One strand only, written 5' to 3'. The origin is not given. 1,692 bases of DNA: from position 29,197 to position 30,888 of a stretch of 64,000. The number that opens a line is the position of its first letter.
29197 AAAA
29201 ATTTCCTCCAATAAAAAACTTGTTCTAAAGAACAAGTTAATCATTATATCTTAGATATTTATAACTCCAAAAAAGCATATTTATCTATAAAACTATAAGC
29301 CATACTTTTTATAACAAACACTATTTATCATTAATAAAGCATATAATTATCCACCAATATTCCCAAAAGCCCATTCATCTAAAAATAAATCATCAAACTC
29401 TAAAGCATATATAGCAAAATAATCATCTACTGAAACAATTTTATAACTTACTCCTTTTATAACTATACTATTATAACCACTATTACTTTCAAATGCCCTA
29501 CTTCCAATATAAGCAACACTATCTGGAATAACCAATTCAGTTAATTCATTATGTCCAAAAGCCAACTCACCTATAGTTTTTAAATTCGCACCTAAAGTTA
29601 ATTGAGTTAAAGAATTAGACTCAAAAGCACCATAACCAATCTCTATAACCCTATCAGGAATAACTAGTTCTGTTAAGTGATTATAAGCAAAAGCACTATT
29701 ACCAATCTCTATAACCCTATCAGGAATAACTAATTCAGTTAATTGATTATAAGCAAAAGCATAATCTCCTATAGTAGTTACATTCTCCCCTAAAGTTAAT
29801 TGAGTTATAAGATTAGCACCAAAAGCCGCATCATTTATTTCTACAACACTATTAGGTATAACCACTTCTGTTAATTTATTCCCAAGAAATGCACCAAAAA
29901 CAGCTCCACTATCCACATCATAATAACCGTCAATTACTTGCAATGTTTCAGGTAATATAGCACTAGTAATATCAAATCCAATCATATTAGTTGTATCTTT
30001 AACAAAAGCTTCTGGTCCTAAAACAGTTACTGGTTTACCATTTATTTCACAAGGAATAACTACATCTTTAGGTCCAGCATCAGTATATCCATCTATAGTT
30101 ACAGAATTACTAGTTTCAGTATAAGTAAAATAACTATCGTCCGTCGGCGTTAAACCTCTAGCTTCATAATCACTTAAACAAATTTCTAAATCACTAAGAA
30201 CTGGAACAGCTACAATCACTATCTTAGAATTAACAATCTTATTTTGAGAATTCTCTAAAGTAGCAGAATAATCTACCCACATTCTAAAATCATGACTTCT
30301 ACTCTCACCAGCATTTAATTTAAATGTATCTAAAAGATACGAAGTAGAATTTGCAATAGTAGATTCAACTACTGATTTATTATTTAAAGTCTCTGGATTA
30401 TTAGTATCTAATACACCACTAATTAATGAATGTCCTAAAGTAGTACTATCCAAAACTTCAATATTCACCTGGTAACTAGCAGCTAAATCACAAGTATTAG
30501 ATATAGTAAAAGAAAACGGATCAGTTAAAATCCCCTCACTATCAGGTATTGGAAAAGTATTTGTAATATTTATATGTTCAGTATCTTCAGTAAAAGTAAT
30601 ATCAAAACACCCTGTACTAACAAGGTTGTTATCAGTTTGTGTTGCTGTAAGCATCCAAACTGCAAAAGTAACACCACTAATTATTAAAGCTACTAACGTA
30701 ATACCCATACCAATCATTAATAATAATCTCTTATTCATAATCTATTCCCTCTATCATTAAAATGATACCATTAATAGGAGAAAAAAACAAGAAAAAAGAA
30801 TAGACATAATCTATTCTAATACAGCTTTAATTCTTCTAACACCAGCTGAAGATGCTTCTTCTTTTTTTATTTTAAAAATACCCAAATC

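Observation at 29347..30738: Paralog 4 swaps the FGE-like domain for BspA-type leucine-rich repeats encoded by 66-bp tandem DNA repeats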

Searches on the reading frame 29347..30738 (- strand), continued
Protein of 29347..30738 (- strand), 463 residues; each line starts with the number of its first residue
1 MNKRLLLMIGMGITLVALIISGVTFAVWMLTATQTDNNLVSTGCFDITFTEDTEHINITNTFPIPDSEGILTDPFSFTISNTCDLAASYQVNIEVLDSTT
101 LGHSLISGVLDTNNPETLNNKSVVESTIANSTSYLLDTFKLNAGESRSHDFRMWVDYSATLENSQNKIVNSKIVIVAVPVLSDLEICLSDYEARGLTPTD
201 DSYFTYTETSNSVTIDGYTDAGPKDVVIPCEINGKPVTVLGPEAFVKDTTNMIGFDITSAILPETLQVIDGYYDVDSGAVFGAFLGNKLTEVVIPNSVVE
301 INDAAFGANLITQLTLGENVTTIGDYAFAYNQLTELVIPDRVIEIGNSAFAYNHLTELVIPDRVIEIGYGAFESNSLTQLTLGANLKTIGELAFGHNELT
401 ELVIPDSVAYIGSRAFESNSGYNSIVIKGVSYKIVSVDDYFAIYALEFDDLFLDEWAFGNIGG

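Call 25: predict_structure(alignment_id=A3)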
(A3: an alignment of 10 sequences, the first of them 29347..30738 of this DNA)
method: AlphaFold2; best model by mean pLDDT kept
length: 463 residues; sequences in the alignment: 10
mean_pLDDT: 81.8   pTM: 0.62
mean pLDDT of the five models: 81.8, 81.2, 81.1, 78.0, 75.3
residues with pLDDT >= 90: 189; 70-90: 196; 50-70: 30; < 50: 48
segments of 3 or more residues with pLDDT < 50: 22-35, 430-463
pLDDT, mean of each block of 10 residues (from residue 1): 73 73 41 48 78 75 84 87 83 88 89 82 81 88 85 87 77 81 83 90 95 96 97 96 91 93 96 79 95 94 96 93 96 94 95 97 94 95 91 91 85 82 58 39 37 31 28
secondary structure, 60 per line:
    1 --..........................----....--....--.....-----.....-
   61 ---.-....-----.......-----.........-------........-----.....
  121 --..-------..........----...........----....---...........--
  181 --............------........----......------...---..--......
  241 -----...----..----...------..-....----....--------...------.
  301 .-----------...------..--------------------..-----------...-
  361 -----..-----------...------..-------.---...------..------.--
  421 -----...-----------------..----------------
elements in order: H3-28 E33-36 E39-42 E45-49 E55-59 H66-69 E75-81 E87-95 E106-110 E132-141 E146-156 H161-164 E168-178 H183-194 E204-208 E213-218 E225-227 E235-240 E246-248 E259-261 E271-274 E279-282 E291-293 E313-315 E357-359 E379-381 E401-403 E426-428

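Call 32: find_encoding_contigs(protein=P0002, flank=10000, max_places=2)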
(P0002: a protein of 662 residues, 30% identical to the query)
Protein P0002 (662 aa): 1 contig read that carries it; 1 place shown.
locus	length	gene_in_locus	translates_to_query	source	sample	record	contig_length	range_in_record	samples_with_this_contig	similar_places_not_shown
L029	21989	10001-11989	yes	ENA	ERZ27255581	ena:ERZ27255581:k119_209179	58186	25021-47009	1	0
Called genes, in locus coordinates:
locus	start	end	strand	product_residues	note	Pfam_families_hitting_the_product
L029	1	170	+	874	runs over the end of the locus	PF00690:Cation_ATPase_N, PF00122:E1-E2_ATPase, PF13246:Cation_ATPase, PF00702:Hydrolase, PF08282:Hydrolase_3 (weak), PF00689:Cation_ATPase_C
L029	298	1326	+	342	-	-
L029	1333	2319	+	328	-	PF00149:Metallophos (faint)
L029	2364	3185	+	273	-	PF04018:VCA0040-like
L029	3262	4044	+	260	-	PF02511:Thy1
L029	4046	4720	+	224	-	PF02223:Thymidylate_kin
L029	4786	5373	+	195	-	PF13338:AbiEi_4 (weak)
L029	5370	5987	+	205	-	PF08843:AbiEii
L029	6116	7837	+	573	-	-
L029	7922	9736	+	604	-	PF13522:GATase_6, PF13537:GATase_7, PF00733:Asn_synthase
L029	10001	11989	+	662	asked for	PF05725:FNIP (faint), PF13306:LRR_5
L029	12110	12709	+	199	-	PF25084:LbH_EIF2B (weak), PF25087:GMPPB_C, PF14602:Hexapep_2 (faint), PF00132:Hexapep (weak), PF24894:Hexapep_GlmU (weak), PF00132:Hexapep, PF25087:GMPPB_C, PF00132:Hexapep (weak)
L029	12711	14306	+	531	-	PF08245:Mur_ligase_M, PF02875:Mur_ligase_C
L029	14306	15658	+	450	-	PF01225:Mur_ligase, PF08245:Mur_ligase_M, PF02875:Mur_ligase_C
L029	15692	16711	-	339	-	PF13145:Rotamase_2, PF13616:Rotamase_3, PF00639:Rotamase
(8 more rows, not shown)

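Call 33: find_encoding_contigs(protein=P0088, flank=10000, max_places=2)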
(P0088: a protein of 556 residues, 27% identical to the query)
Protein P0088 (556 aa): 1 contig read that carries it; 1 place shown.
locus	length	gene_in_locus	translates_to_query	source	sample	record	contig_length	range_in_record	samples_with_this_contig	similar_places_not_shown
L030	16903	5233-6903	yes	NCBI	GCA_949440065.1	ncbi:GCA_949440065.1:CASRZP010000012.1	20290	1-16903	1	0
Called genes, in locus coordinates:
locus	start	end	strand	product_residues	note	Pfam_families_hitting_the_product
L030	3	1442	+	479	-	?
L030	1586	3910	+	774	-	PF17854:FtsK_alpha, PF01580:FtsK_SpoIIIE, PF09397:FtsK_gamma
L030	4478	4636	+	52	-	-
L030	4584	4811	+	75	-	-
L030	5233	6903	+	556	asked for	PF13306:LRR_5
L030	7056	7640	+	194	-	PF05198:IF3_N, PF00707:IF3_C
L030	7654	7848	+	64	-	PF01632:Ribosomal_L35p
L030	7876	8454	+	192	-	PF00453:Ribosomal_L20, PF07498:Rho_N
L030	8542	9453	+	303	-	PF00318:Ribosomal_S2, PF07498:Rho_N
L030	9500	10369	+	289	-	PF25025:EF-Ts_N (weak), PF00889:EF_TS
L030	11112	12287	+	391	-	PF07804:HipA_C (weak)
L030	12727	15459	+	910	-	PF00133:tRNA-synt_1, PF01406:tRNA-synt_1e (faint), PF09334:tRNA-synt_1g, PF08264:Anticodon_1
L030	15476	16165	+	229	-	PF00117:GATase, PF07722:Peptidase_C26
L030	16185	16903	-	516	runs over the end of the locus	-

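Call 55: fold_search(model_id=the predicted structure, library=pdb)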
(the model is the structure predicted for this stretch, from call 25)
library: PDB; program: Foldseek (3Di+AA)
matches with E <= 10: 1627; with E <= 0.001: 8
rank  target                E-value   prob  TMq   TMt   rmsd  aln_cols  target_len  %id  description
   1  4gt6                  1.3e-05  1.00  0.19  0.22  11.7       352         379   16  Crystal structure of a leucine rich cell surface protein (FAEPRAA2165_01021) from Faecalibacterium prausnitzii A2-165 at (released 2012-09-26)
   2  4fs7                  2.0e-05  1.00  0.19  0.21  13.2       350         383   16  Crystal structure of a leucine-rich repeat protein (BACOVA_04585) from Bacteroides ovatus ATCC 8483 at 1.19 A resolution (released 2012-09-19)
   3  4fd0                  4.4e-05  1.00  0.30  0.35  16.9       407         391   16  Crystal structure of a putative cell surface protein (BACCAC_03700) from Bacteroides caccae ATCC 43185 at 2.07 A resolut (released 2012-07-25)
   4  4cp6                  5.3e-05  1.00  0.19  0.21  13.9       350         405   15  The Crystal structure of Pneumococcal vaccine antigen PcpA (released 2015-02-25)
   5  6k0m                  4.5e-04  0.75  0.18  0.16  19.2       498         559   12  Catalytic domain of GH87 alpha-1,3-glucanase from Paenibacillus glycanilyticus FH11 (released 2019-12-25)
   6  6k0s_A                5.7e-04  0.51  0.14  0.12  19.7       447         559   11  Catalytic domain of GH87 alpha-1,3-glucanase D1069A in complex with nigerose (released 2019-12-25)
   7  4h09_A                6.0e-04  1.00  0.22  0.27  10.7       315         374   17  Crystal structure of a leucine-rich repeat protein (EUBVEN_01088) from Eubacterium ventriosum ATCC 27560 at 2.50 A res (released 2012-10-10)
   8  4h09_E                8.0e-04  1.00  0.22  0.27  10.5       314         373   17  Crystal structure of a leucine-rich repeat protein (EUBVEN_01088) from Eubacterium ventriosum ATCC 27560 at 2.50 A res (released 2012-10-10)
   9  6k0p_A                1.0e-03  0.44  0.14  0.12  19.6       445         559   11  Catalytic domain of GH87 alpha-1,3-glucanase D1045A in complex with nigerose (released 2019-12-25)
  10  6k0q_A                1.1e-03  0.63  0.19  0.16  19.2       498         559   13  Catalytic domain of GH87 alpha-1,3-glucanase D1068A in complex with nigerose (released 2019-12-25)
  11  4h09_C                2.0e-03  1.00  0.21  0.26  10.5       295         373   18  Crystal structure of a leucine-rich repeat protein (EUBVEN_01088) from Eubacterium ventriosum ATCC 27560 at 2.50 A res (released 2012-10-10)
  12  4h09_D                2.2e-03  1.00  0.20  0.24  11.8       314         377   16  Crystal structure of a leucine-rich repeat protein (EUBVEN_01088) from Eubacterium ventriosum ATCC 27560 at 2.50 A res (released 2012-10-10)
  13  4h09_B                4.2e-03  1.00  0.21  0.26  10.6       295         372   18  Crystal structure of a leucine-rich repeat protein (EUBVEN_01088) from Eubacterium ventriosum ATCC 27560 at 2.50 A res (released 2012-10-10)
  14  9pnk_A                9.1e-03  0.97  0.18  0.17  13.3       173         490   16  Crystal structure of the GH29-like fucosidase FucWf4 in complex with fucose (released 2025-11-05)
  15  9pnj_B                1.0e-02  0.97  0.18  0.17  13.4       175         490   15  Crystal structure of the GH29-like fucosidase FucWf4 (released 2025-11-05)
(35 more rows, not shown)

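Call 71: list_cluster_members(proteins=[P0001, P0122, P0128])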
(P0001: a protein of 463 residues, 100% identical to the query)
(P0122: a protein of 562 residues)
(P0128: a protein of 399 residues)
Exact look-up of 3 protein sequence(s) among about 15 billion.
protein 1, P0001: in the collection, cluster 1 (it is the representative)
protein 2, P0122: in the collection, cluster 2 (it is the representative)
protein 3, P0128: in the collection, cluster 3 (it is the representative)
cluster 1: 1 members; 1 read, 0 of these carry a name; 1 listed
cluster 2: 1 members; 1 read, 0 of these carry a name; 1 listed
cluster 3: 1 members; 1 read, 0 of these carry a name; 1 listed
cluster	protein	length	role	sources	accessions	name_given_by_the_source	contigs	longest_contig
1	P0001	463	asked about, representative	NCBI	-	-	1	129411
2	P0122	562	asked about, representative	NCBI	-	-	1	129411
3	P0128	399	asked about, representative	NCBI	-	-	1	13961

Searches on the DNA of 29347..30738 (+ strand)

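Call 19: search_dna_similar(query=window:29347-30738:+, collection=phages, mode=near, max_rows=5)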
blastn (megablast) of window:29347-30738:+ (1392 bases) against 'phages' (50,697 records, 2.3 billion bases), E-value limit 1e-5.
No match.
